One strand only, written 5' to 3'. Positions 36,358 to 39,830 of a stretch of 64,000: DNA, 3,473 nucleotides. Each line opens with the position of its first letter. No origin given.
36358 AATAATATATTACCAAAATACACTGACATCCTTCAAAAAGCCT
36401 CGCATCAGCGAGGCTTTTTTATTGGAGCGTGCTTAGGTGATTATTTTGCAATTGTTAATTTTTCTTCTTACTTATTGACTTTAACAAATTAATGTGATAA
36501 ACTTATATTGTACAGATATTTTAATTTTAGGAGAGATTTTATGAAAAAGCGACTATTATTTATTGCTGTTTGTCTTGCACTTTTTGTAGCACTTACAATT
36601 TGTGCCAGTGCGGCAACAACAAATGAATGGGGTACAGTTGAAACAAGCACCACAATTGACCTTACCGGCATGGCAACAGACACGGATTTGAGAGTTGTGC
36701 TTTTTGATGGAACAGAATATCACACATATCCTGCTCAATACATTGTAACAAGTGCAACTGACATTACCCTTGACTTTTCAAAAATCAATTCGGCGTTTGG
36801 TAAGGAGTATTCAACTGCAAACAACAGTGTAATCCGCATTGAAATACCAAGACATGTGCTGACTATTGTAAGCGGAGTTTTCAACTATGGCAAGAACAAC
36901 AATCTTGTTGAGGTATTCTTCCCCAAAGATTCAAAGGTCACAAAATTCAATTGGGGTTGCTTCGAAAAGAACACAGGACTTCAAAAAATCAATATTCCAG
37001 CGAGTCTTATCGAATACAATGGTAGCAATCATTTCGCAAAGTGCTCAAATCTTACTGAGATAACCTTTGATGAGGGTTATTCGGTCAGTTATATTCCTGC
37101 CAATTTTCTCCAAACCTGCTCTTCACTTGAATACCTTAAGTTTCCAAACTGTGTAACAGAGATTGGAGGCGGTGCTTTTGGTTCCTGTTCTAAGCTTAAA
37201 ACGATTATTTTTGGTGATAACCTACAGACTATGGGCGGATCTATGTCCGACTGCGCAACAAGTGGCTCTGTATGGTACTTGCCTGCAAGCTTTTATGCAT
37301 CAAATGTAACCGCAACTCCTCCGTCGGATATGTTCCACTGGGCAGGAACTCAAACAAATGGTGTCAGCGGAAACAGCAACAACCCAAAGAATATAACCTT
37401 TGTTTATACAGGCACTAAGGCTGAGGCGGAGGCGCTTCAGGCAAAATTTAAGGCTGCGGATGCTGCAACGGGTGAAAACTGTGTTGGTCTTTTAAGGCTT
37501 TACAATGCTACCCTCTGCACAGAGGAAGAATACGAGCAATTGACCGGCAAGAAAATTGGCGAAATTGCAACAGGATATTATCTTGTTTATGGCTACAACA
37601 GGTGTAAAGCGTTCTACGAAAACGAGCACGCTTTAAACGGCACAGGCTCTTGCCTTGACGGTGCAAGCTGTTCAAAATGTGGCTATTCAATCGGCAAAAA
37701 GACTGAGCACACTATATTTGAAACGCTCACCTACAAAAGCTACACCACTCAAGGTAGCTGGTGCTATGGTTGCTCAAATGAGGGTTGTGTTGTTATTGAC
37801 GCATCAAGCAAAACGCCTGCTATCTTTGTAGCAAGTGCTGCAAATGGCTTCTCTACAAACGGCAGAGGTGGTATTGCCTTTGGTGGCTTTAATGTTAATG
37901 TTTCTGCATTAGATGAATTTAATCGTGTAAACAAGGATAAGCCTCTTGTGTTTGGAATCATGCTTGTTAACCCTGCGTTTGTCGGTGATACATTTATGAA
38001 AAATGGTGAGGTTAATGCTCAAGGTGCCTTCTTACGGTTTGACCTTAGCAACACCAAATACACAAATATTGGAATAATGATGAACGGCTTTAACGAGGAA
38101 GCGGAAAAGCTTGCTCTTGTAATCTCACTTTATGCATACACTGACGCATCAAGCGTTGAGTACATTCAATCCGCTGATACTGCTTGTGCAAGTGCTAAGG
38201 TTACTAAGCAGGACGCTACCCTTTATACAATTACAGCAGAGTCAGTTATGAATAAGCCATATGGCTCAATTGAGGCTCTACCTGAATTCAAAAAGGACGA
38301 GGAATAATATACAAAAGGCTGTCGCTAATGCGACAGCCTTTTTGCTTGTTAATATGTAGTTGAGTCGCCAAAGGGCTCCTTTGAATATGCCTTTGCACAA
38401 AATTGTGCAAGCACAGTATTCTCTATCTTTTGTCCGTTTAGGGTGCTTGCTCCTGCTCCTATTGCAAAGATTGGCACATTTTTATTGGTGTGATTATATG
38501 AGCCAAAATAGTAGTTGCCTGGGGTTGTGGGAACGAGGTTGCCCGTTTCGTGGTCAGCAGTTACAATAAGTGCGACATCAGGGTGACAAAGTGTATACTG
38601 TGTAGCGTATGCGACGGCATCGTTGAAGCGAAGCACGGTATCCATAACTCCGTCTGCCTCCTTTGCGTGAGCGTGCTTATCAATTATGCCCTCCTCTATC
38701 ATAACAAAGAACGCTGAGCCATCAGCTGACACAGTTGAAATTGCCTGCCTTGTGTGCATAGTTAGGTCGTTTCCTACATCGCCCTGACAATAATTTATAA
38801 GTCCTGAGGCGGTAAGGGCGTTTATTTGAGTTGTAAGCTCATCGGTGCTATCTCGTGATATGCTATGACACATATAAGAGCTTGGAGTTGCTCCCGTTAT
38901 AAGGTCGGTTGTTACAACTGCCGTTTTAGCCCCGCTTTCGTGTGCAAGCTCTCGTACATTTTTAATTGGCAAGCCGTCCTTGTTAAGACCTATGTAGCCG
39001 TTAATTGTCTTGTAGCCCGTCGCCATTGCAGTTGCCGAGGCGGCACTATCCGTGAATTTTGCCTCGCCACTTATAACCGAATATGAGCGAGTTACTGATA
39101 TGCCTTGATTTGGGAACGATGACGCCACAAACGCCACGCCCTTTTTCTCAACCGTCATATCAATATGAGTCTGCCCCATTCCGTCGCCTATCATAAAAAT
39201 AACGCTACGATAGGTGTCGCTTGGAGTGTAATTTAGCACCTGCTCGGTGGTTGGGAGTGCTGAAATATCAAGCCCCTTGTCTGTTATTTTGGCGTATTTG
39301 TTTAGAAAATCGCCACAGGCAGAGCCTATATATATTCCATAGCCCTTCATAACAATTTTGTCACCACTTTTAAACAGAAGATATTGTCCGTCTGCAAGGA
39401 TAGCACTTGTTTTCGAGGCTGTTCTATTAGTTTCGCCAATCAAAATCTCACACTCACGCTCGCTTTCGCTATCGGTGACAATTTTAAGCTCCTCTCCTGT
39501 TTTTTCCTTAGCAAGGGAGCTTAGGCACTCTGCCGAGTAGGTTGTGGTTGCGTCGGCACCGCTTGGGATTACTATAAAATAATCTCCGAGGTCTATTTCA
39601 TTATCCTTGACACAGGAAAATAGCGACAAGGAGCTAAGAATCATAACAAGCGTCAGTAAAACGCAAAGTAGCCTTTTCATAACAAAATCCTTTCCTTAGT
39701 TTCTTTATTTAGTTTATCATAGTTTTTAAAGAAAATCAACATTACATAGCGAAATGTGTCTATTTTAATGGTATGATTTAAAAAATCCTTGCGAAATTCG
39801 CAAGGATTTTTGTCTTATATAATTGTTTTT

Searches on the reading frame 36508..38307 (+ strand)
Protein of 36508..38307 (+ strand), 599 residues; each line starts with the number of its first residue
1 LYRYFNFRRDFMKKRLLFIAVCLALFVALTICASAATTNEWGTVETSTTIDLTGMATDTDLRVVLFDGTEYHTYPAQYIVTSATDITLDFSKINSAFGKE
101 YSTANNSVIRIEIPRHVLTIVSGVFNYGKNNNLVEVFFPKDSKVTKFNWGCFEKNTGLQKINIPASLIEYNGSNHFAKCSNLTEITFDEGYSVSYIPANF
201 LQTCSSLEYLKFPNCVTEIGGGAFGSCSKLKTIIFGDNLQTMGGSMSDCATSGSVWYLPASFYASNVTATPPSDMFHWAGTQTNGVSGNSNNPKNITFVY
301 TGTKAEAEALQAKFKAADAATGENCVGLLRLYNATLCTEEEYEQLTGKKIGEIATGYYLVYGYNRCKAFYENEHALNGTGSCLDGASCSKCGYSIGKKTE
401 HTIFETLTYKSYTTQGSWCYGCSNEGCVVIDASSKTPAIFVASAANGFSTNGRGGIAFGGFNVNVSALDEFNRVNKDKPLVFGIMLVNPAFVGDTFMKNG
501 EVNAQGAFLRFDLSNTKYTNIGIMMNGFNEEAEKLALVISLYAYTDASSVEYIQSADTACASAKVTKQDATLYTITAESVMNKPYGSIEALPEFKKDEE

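Call 23: search_protein_families(library=pfam, proteins=[window:36508-38307:+], max_evalue=0.0001)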
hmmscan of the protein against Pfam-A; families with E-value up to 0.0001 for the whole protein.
window:36508-38307:+ (599 aa): 1 family
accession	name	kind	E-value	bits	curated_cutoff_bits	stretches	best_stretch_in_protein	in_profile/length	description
PF13306.12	LRR_5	-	1.9e-30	105.8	27.7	2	104-230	9-126/127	BspA type Leucine rich repeat region (6 copies)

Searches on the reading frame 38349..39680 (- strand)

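Call 23: search_protein_families(library=pfam, proteins=[window:38349-39680:-], max_evalue=0.0001)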
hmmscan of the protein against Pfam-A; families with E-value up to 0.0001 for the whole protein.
window:38349-39680:- (443 aa): 1 family
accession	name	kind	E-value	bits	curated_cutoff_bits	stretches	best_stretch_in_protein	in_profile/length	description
PF00245.25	Alk_phosphatase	-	2.3e-37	129.4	24.4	2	158-293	2-140/423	Alkaline phosphatase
